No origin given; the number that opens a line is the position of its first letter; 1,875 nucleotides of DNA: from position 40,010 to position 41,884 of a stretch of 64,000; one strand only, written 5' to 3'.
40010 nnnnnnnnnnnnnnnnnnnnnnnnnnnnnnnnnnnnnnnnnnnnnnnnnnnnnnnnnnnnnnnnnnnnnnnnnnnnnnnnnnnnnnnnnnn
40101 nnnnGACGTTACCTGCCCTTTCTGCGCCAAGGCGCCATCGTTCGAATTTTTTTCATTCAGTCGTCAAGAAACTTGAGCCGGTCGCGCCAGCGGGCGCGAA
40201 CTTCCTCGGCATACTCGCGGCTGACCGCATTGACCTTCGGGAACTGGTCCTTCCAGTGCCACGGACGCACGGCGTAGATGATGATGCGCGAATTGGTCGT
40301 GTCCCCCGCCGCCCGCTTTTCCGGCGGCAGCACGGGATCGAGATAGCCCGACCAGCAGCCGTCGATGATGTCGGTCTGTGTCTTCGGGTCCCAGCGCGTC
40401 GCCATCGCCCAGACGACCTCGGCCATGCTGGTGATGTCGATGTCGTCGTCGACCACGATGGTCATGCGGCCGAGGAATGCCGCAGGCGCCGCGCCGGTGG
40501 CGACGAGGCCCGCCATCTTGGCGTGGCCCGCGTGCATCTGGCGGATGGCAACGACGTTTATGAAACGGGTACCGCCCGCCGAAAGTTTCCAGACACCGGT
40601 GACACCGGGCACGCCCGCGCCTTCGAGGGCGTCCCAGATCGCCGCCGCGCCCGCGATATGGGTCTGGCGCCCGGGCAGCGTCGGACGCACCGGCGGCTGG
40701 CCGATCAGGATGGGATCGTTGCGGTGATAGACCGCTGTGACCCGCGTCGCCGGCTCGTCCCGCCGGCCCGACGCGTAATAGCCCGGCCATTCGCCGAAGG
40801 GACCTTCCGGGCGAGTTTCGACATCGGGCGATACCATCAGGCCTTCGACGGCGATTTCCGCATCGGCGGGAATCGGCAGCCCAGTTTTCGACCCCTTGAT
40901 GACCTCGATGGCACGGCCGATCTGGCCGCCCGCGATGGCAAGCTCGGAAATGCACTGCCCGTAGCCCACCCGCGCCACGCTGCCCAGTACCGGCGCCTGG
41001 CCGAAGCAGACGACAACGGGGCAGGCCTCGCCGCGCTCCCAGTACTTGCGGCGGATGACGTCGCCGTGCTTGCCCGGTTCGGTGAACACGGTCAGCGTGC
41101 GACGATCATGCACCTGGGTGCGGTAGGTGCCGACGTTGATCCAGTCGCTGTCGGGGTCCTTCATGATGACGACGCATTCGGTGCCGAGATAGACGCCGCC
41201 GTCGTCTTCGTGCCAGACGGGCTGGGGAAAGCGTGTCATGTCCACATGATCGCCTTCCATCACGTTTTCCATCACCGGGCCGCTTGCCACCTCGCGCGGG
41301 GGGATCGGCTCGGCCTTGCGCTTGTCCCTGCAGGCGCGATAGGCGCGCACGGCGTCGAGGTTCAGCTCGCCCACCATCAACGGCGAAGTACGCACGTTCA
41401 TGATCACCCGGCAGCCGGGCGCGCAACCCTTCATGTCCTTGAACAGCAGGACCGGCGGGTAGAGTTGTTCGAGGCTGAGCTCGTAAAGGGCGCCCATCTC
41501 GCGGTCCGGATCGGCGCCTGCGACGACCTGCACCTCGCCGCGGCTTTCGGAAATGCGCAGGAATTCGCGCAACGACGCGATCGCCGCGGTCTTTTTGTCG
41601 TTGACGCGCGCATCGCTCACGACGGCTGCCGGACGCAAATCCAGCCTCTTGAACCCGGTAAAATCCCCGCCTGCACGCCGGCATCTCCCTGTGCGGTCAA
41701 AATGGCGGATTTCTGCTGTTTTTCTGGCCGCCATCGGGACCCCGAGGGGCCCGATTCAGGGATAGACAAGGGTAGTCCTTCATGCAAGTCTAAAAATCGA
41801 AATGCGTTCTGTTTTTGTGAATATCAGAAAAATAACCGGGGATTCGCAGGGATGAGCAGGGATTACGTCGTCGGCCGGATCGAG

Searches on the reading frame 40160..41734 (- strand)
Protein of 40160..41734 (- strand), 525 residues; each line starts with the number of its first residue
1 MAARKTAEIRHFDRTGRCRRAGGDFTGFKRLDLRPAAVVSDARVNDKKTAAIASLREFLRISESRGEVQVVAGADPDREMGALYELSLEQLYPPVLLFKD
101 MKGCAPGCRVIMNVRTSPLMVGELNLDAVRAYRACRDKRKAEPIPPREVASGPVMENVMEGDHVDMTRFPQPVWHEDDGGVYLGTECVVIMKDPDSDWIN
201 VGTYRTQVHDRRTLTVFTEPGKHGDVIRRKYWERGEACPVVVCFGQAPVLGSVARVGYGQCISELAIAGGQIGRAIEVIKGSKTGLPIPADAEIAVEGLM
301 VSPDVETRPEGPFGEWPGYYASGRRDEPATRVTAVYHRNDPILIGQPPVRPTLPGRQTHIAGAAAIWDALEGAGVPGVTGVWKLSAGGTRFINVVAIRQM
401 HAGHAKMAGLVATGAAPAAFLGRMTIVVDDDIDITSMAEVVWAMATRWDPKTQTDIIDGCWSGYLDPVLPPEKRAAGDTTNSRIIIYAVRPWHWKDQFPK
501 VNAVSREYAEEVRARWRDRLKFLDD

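Call 5: search_protein_families(library=pfam, proteins=[window:40160-41734:-], max_evalue=0.01)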
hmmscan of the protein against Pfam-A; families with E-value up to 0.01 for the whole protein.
window:40160-41734:- (525 aa): 3 families
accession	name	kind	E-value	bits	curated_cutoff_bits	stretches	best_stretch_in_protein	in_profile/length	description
PF01977.22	UbiD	-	2.9e-53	180.6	23.3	1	149-345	3-200/206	3-octaprenyl-4-hydroxybenzoate carboxy-lyase Rift-related domain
PF20696.2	UbiD_C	-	2.9e-22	79.5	24.2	1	363-488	9-127/127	3-octaprenyl-4-hydroxybenzoate carboxy-lyase C-terminal domain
PF20695.2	UbiD_N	-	0.0015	19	24.3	1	62-114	4-52/78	3-octaprenyl-4-hydroxybenzoate carboxy-lyase N-terminal domain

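Call 7: search_protein_families(library=ncbifam, proteins=[window:40160-41734:-], max_evalue=0.01)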
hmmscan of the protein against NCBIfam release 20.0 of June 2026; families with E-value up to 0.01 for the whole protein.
window:40160-41734:- (525 aa): 7 families
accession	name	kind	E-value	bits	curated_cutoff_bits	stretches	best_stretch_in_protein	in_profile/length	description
TIGR02724.1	phenyl_P_beta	equivalog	1.3e-63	215.1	468.95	1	144-518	97-468/472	phenylphosphate carboxylase subunit beta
TIGR00148.1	TIGR00148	subfamily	2.2e-63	214.5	244.85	1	55-473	1-426/438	UbiD family decarboxylase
NF041204.1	VdcC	exception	5.7e-58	196.5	650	1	53-507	2-454/467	non-oxidative hydroxyarylic acid decarboxylases subunit C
TIGR03701.1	mena_SCO4490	equivalog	1.9e-43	148.8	495.9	1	134-459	97-416/433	menaquinone biosynthesis decarboxylase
TIGR02723.1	phenyl_P_alpha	equivalog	2.7e-41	141.7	564.6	1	138-512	96-468/485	phenylphosphate carboxylase subunit alpha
NF041219.1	BagN_FevL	exception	6.3e-41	140.4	1000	1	48-518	13-498/502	bagremycin/ferroverdin biosynthesis UbiD family decarboxylase BagN/FevL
NF008175.0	PRK10922.1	equivalog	1.7e-35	122.5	788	1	144-468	120-441/497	4-hydroxy-3-polyprenylbenzoate decarboxylase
